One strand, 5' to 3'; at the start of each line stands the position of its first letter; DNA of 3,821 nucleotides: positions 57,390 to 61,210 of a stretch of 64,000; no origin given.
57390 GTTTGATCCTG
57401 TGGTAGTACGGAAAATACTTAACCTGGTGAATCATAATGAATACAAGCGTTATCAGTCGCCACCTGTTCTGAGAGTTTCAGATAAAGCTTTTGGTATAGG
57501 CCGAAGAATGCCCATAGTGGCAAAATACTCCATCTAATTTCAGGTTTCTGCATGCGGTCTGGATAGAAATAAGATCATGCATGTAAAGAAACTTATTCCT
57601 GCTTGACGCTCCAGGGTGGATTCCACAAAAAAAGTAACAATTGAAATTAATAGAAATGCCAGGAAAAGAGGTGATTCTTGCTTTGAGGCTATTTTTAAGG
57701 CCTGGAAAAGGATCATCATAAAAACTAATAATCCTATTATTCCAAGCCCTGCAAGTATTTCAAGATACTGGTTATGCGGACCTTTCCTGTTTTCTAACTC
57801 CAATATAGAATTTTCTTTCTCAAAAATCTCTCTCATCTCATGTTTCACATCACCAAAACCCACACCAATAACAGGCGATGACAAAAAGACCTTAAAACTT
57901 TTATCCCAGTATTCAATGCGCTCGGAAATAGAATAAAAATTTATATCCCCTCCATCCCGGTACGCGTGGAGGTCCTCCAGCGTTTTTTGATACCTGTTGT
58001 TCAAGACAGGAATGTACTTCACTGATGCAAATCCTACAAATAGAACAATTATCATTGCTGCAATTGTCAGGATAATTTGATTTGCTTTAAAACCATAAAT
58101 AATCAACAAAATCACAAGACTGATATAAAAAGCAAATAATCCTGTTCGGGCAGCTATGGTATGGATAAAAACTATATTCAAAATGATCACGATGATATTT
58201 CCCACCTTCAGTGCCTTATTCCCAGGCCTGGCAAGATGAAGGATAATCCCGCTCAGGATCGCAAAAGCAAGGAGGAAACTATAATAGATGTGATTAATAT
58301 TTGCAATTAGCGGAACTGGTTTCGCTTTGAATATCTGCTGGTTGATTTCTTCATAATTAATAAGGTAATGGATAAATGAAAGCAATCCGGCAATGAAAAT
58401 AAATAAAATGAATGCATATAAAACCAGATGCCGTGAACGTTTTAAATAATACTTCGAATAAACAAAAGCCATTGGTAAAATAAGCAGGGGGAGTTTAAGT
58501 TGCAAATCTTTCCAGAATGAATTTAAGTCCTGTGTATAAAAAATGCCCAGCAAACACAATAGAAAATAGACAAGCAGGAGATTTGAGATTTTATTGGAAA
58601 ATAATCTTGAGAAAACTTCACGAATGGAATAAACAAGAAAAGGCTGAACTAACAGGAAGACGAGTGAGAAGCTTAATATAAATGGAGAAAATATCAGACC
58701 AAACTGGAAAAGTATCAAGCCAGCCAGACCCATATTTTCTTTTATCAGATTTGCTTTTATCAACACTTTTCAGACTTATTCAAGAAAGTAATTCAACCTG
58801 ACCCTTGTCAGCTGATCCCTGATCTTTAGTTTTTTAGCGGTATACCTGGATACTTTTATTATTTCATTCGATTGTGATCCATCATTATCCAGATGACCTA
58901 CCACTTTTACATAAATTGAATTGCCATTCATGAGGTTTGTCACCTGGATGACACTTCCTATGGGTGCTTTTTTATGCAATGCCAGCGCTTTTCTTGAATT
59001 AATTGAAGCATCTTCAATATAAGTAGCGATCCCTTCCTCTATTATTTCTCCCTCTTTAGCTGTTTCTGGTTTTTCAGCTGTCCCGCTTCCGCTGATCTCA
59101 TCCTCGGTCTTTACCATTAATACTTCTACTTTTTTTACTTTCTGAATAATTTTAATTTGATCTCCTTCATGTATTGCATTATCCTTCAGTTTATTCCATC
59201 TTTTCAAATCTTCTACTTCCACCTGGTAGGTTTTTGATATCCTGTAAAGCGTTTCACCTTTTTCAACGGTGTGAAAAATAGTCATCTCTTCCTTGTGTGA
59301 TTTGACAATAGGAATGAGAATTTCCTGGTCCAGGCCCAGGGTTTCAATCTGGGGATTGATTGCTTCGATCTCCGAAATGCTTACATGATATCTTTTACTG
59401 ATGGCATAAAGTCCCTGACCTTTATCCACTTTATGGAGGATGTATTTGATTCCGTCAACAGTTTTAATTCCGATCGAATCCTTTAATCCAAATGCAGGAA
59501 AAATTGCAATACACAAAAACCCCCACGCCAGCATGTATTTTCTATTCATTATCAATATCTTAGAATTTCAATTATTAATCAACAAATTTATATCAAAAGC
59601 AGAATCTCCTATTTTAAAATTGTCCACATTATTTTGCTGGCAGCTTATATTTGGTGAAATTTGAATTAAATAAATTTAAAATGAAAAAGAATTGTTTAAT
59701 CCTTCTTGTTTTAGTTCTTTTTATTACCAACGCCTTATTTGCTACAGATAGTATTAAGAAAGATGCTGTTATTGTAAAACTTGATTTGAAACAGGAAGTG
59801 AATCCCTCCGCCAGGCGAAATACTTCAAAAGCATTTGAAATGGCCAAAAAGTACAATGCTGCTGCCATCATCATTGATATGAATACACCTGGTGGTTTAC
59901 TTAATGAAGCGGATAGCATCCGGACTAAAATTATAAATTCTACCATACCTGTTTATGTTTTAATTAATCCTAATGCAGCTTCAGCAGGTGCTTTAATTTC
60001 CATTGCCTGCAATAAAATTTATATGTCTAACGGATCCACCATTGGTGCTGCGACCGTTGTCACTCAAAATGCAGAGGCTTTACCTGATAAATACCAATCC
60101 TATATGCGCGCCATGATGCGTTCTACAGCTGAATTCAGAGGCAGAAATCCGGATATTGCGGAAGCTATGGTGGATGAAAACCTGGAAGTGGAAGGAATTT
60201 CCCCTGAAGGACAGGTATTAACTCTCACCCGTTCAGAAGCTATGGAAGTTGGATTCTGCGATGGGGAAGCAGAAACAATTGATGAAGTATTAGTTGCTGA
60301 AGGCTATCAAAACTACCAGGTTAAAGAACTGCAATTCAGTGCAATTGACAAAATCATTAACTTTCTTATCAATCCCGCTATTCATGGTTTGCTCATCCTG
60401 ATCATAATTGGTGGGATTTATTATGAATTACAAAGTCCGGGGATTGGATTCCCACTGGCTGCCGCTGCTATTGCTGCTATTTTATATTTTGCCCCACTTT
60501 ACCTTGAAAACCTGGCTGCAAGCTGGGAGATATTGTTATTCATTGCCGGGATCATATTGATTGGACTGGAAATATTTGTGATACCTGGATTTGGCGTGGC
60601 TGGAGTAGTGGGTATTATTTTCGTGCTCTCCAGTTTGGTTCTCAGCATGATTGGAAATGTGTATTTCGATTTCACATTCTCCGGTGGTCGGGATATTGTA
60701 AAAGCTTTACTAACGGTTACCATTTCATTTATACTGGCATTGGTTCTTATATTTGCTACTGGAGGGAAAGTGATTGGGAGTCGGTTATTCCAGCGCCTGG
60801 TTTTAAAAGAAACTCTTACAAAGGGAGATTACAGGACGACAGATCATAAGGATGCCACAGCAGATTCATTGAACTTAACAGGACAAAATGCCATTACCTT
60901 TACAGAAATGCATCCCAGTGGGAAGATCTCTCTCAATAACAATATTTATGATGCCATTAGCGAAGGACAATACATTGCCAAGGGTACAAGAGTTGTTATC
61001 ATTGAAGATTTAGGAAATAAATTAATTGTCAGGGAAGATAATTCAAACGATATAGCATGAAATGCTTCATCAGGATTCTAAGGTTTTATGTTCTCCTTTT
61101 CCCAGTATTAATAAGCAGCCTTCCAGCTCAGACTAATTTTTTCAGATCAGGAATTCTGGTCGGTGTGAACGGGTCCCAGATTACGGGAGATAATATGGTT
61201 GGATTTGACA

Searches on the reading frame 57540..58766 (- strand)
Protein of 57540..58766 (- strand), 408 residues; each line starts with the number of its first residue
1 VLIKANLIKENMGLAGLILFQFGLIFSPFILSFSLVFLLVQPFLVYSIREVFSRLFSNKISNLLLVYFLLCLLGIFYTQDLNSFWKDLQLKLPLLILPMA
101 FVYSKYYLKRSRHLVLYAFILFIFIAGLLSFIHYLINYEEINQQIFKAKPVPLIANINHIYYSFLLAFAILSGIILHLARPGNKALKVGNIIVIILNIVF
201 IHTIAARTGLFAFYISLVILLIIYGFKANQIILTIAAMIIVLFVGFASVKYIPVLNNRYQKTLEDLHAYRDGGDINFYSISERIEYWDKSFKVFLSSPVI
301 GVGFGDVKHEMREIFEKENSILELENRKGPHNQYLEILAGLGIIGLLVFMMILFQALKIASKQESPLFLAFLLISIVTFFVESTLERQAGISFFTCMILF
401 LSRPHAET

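Call 62: search_protein_families(library=pfam, proteins=[window:57540-58766:-], max_evalue=0.000001)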
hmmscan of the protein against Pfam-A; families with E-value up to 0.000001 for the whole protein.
window:57540-58766:- (408 aa): 1 family
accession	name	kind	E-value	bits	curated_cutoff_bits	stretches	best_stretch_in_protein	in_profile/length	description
PF04932.20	Wzy_C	-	1.8e-21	76.9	31.7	1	193-350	2-149/149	O-Antigen ligase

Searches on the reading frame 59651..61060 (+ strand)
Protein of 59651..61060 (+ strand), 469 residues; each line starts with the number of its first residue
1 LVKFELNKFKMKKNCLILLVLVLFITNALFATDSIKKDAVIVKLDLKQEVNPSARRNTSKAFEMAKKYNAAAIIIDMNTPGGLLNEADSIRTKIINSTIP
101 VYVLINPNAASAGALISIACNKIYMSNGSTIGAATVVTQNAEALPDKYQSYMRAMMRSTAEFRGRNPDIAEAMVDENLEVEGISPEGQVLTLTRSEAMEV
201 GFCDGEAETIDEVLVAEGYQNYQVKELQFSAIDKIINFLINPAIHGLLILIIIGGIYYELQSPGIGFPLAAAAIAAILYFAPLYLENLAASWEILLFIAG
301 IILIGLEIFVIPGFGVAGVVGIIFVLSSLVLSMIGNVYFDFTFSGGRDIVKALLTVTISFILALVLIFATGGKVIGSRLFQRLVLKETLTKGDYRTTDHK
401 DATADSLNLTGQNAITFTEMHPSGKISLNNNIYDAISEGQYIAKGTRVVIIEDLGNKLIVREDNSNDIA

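Call 62: search_protein_families(library=pfam, proteins=[window:59651-61060:+], max_evalue=0.000001)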
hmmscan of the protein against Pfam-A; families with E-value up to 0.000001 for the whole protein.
window:59651-61060:+ (469 aa): 3 families
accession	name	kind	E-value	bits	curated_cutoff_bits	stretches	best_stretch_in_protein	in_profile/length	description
PF25145.1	NfeD1b_N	-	9.5e-46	156.2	40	1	44-226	5-188/189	NfeD1b, N-terminal domain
PF24961.1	NfeD_membrane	-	4.9e-22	78.6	26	1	244-369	2-116/119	NfeD integral membrane domain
PF01957.25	NfeD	-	6.2e-11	42.8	29.1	1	409-461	4-56/57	NfeD-like C-terminal, partner-binding domain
